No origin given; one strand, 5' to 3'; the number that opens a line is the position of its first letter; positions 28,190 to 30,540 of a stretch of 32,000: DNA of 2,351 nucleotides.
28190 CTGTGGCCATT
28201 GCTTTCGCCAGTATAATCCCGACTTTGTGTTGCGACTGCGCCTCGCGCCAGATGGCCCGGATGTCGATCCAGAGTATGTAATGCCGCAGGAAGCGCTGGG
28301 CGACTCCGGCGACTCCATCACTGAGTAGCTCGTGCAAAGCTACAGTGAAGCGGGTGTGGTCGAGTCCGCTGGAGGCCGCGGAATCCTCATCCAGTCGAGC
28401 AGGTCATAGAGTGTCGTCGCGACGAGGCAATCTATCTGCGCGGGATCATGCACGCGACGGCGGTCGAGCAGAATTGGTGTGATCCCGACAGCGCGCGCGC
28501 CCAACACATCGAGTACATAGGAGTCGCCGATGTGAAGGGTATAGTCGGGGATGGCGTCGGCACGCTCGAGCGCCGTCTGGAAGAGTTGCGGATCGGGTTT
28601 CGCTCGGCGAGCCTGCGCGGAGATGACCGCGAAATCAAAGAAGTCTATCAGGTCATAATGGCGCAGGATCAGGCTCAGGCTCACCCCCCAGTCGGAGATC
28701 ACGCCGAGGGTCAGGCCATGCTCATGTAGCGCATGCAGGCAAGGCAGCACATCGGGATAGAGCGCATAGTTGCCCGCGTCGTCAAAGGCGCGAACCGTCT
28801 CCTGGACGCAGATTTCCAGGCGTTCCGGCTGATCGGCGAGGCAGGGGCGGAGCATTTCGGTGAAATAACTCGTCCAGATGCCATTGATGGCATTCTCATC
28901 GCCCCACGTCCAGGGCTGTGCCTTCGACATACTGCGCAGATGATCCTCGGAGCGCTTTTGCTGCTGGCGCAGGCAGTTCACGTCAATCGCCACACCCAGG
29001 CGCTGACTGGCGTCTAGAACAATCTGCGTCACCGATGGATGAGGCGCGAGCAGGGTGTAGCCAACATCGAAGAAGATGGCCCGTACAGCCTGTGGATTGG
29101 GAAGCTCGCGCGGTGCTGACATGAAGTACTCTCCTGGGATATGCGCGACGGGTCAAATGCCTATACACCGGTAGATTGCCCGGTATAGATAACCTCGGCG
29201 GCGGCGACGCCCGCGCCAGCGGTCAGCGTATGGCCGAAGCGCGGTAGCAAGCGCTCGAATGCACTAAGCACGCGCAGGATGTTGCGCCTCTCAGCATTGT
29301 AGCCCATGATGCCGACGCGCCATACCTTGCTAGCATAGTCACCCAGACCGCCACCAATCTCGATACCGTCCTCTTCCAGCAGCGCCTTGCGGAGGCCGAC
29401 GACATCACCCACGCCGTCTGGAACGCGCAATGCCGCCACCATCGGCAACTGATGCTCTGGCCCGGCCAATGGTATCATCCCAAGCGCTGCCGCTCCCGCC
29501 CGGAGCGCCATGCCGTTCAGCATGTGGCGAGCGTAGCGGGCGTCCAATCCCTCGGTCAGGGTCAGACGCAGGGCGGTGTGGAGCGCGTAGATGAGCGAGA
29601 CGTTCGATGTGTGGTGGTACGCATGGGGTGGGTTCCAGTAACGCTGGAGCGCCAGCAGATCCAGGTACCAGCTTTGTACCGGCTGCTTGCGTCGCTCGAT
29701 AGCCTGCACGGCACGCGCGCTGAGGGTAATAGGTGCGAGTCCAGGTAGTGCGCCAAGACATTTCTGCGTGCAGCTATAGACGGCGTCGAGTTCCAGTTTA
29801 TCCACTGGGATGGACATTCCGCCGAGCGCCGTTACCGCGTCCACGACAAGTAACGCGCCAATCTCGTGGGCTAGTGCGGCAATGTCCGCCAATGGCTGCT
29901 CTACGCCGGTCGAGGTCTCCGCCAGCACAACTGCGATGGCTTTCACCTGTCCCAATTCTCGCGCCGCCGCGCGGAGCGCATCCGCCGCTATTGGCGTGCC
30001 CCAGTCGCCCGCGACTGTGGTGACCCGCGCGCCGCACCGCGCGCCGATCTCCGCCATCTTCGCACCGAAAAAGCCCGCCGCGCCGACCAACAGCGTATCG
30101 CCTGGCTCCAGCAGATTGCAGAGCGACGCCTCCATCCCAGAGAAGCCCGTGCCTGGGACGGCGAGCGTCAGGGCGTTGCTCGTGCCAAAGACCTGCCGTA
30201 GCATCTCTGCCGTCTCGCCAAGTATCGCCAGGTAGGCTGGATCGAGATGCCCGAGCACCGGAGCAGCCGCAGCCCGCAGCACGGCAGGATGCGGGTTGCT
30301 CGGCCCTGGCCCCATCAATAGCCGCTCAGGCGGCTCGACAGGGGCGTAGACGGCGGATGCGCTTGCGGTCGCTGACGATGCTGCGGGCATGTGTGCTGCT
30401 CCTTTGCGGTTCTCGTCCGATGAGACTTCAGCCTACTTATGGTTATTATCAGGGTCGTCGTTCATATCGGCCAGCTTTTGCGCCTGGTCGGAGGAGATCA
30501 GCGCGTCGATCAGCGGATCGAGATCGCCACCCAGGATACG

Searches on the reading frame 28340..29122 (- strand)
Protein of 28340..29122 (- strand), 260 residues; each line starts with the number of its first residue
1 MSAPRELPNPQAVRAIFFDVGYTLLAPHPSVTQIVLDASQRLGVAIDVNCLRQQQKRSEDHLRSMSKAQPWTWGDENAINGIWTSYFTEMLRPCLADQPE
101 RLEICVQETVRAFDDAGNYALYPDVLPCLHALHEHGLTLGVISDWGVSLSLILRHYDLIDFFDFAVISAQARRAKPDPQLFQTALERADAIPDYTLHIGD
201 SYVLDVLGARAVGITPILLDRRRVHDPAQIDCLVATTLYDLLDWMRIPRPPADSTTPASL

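Call 7: search_protein_families(library=pfam, proteins=[window:28340-29122:-], max_evalue=0.01)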
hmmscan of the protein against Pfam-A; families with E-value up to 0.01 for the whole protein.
window:28340-29122:- (260 aa): 3 families
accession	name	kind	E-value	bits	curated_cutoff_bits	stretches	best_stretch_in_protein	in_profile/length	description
PF00702.32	Hydrolase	-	4.5e-19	70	26.4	1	13-213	1-191/191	haloacid dehalogenase-like hydrolase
PF13419.12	HAD_2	-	9.1e-16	58.9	23.8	1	102-217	62-176/178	Haloacid dehalogenase-like hydrolase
PF13242.12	Hydrolase_like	-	2.3e-07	31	22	1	174-219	3-48/75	HAD-hyrolase-like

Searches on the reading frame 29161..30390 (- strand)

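Call 7: search_protein_families(library=pfam, proteins=[window:29161-30390:-], max_evalue=0.01)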
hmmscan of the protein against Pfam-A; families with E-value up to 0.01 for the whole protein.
window:29161-30390:- (409 aa): 2 families
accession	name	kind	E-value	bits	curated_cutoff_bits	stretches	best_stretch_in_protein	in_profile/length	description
PF00266.25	Aminotran_5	-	8.6e-21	74.8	21.5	1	56-348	44-338/371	Aminotransferase class-V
PF01053.26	Cys_Met_Meta_PP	-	0.0016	17.5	27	1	80-211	74-199/381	Cys/Met metabolism PLP-dependent enzyme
